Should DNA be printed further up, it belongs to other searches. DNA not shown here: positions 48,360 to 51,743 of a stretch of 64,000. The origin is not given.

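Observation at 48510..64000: Inverted duplication of a three-gene module: large secreted protein, secreted TPR-like protein and HEAT-repeat single-TM protein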

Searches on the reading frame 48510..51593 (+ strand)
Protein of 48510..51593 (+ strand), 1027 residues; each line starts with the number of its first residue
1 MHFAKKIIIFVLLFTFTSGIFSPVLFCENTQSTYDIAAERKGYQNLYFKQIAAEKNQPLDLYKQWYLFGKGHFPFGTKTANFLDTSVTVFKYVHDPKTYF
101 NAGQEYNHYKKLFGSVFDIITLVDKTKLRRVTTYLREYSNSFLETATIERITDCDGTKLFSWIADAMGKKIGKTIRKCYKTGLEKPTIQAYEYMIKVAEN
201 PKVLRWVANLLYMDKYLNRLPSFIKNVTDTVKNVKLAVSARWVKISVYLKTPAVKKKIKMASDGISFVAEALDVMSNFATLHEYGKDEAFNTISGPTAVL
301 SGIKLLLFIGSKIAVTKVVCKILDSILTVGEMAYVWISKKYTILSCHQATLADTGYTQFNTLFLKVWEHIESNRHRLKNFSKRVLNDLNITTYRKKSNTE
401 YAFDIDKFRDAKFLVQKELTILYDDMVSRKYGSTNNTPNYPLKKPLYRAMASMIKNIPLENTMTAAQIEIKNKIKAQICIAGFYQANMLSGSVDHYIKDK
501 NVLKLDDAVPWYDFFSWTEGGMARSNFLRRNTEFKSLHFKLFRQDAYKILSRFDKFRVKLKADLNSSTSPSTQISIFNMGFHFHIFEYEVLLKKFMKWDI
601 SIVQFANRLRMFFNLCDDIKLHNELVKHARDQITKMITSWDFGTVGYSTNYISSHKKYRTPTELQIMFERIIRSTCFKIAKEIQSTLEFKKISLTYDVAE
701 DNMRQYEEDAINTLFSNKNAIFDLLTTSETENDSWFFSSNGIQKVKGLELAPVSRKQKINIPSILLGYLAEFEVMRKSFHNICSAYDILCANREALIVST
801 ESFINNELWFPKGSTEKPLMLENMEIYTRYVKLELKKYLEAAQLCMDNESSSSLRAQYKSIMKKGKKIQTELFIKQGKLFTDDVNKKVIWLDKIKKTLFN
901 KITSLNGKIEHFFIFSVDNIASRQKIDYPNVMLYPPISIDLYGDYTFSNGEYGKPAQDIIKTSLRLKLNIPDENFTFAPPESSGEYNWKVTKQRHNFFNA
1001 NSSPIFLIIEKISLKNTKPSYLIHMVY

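Call 7: search_protein_families(library=pfam, proteins=[window:48510-51593:+], max_evalue=0.01)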
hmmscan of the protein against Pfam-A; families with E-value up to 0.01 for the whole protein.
window:48510-51593:+ (1027 aa): 0 families

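Call 8: search_protein_families(library=ncbifam, proteins=[window:48510-51593:+], max_evalue=0.01)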
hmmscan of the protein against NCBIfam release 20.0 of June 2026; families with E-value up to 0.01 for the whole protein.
window:48510-51593:+ (1027 aa): 0 families

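Call 11: find_homologous_proteins(query=window:48510-51593:+)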
Query window:48510-51593:+ (1027 aa): 1 proteins with E <= 0.001 among 6624 candidates.
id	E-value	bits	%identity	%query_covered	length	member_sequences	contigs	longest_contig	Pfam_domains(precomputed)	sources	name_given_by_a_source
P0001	0.0e+0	2331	100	100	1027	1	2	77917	-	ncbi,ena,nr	ncbi:hypothetical protein KAJ27_02900 [bacterium]|nr:hypothetical protein [bacterium]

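Call 25: search_solved_structures(query=window:48510-51593:+, max_evalue=1)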
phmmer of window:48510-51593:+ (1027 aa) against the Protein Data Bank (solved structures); distinct sequences matched with E-value up to 1: 1.
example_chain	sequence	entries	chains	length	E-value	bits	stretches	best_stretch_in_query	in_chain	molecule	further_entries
6uio_A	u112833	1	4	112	0.68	11.1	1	391-448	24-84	Cystatin-8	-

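Call 40: search_protein_representatives(protein=window:48510-51593:+)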
Query: 1027 residues. Proteins with E-value up to 0.001 (for the whole library): 3; up to 1e-10: 3; up to 1e-30: 3. The best 3 are listed.
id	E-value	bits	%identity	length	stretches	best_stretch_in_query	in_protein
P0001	0.0e+00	2330.5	100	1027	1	1-1027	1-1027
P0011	1.7e-232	791.0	40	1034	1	5-1016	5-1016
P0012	1.5e-130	453.5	31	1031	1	5-987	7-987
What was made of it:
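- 48510..51593 (+): big1: a 1027-aa orphan protein with an N-terminal signal-like segment. It is predicted to be mostly alpha-helical with a small C-terminal beta-containing region. The extreme C-terminus, [KS]-Y-[KL]-x-H-[LM]-V-[YH], is conserved. Only 3 family members among 1.84 billion representatives (call 40).
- Tried and rejected: The search with the large protein even missed its own paralog, so I relied on the exhaustive HMMER search instead (call 40).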

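Call 41: find_encoding_contigs(protein=P0012, flank=10000)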
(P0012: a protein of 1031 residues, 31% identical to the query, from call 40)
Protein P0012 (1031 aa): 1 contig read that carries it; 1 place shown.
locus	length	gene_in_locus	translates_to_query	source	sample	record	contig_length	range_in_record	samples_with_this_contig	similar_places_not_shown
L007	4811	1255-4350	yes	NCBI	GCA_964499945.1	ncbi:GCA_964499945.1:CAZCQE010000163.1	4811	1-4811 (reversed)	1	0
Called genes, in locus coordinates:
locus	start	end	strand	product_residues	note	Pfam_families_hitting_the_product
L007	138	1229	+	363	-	PF13428:TPR_14 (faint), PF13174:TPR_6 (faint), PF14559:TPR_19 (faint), PF14561:TPR_20 (faint)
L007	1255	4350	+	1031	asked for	-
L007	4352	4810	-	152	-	?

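Call 59: predict_structure(alignment_id=A2)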
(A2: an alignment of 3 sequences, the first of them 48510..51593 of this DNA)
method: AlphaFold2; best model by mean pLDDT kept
length: 1027 residues; sequences in the alignment: 3
mean_pLDDT: 32.8   pTM: 0.21
mean pLDDT of the five models: 32.8, 31.1, 30.9, 30.7, 29.3
residues with pLDDT >= 90: 0; 70-90: 0; 50-70: 33; < 50: 994
segments of 3 or more residues with pLDDT < 50: 1-956, 979-1010, 1024-1027
pLDDT, mean of each block of 10 residues (from residue 1): 28 29 27 29 28 30 28 28 28 31 31 30 33 33 33 35 34 33 34 35 31 30 35 36 37 38 37 33 30 31 34 29 32 30 28 30 32 32 34 30 31 33 33 29 32 36 40 36 30 31 32 34 39 36 31 33 34 30 31 32 30 29 34 34 31 28 31 29 28 27 32 29 29 30 31 27 29 32 31 32 36 36 35 36 31 32 33 31 31 31 29 28 30 32 35 50 55 59 31 26 39 55 49
secondary structure, 60 per line:
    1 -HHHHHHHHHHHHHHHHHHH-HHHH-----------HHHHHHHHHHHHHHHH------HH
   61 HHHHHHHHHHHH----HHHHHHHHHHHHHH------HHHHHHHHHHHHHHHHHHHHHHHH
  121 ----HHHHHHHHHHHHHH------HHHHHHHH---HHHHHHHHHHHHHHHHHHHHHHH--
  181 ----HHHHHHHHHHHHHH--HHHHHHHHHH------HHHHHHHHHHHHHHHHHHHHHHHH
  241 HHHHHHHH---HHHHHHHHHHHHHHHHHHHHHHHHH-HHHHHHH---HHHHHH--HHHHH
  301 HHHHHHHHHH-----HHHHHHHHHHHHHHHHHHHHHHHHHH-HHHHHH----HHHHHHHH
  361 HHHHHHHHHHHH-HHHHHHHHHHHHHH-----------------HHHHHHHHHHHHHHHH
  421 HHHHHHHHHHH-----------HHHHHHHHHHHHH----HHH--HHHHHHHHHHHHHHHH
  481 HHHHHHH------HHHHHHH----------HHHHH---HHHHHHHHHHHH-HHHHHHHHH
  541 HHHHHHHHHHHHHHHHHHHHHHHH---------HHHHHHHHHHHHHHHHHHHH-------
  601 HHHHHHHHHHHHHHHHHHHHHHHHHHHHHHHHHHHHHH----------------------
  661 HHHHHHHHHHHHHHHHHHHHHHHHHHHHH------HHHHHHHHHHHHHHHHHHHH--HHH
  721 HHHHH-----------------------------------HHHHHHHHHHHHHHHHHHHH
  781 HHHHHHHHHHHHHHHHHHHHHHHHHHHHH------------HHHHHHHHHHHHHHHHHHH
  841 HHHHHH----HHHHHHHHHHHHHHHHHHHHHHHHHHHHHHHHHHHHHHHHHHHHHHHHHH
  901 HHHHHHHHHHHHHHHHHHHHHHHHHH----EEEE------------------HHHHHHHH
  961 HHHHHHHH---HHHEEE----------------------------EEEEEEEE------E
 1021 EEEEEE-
elements in order (helices of 4 or more, strands of 3 or more residues): H2-20 H22-25 H37-52 H59-72 H77-90 H97-120 H125-138 H145-152 H156-178 H185-198 H201-210 H217-248 H252-276 H278-284 H288-293 H296-310 H316-341 H343-348 H353-372 H374-387 H405-431 H443-455 H465-487 H494-500 H511-515 H519-530 H532-564 H574-593 H601-638 H661-689 H696-715 H718-725 H761-809 H822-846 H851-926 E931-934 H953-968 E975-977 E1006-1013 E1020-1026
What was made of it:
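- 48510..51593 (+): The AF2 model has pLDDT 32.8, so only its secondary structure is indicative (call 59).
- Closest known: Minor pilin / PilY1 priming and tip complex of type IVa pili. Different: The large protein is predicted to be helical (call 59, low confidence).
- The structure of the large protein could not be predicted (pLDDT 32.8, call 59).
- Tried and rejected: I did not use that model for fold search (call 59).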

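Call 60: search_solved_structures(query=A2, max_evalue=10)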
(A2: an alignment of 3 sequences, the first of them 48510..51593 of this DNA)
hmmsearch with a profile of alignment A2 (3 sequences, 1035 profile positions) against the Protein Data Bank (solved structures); distinct sequences matched with E-value up to 10: 1.
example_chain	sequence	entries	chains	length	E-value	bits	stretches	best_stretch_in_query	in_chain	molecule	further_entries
7rdr_A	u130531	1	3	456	0.0076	17.4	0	818-877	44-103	Circular tendon repeat protein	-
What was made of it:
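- No homology links any triad protein to a known pilus or T2SS component (calls 7, 8, 25, 60).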

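Call 62: search_protein_families(library=padloc, proteins=[window:48510-51593:+], max_evalue=0.01)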
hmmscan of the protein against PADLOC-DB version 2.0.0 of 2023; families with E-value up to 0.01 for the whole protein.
window:48510-51593:+ (1027 aa): 0 families

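Call 63: search_protein_families(library=phrogs, proteins=[window:48510-51593:+], max_evalue=0.01)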
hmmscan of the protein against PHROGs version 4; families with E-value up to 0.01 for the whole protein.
window:48510-51593:+ (1027 aa): 0 families

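Call 94: find_related_loci(query=A2, collection=metagenome_contigs, flank=10000)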
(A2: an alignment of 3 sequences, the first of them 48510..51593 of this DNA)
Query A2 (1027 aa) in metagenome_contigs; peptide patterns used: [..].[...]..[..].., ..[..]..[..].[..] (x = any residue, [..] = any of these).
67 stretches matched a pattern, but none encodes a relative of the query by tblastn (E <= 1e-3).
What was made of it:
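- Tried and rejected: A metagenome scan with the large-protein alignment also found nothing (call 94).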

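Call 95: find_related_loci(query=A2, collection=viral_contigs, flank=10000)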
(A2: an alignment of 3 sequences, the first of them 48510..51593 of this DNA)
Query A2 (1027 aa) in viral_contigs; peptide patterns used: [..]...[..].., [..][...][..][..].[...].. (x = any residue, [..] = any of these).
157 stretches matched a pattern, but none encodes a relative of the query by tblastn (E <= 1e-3).
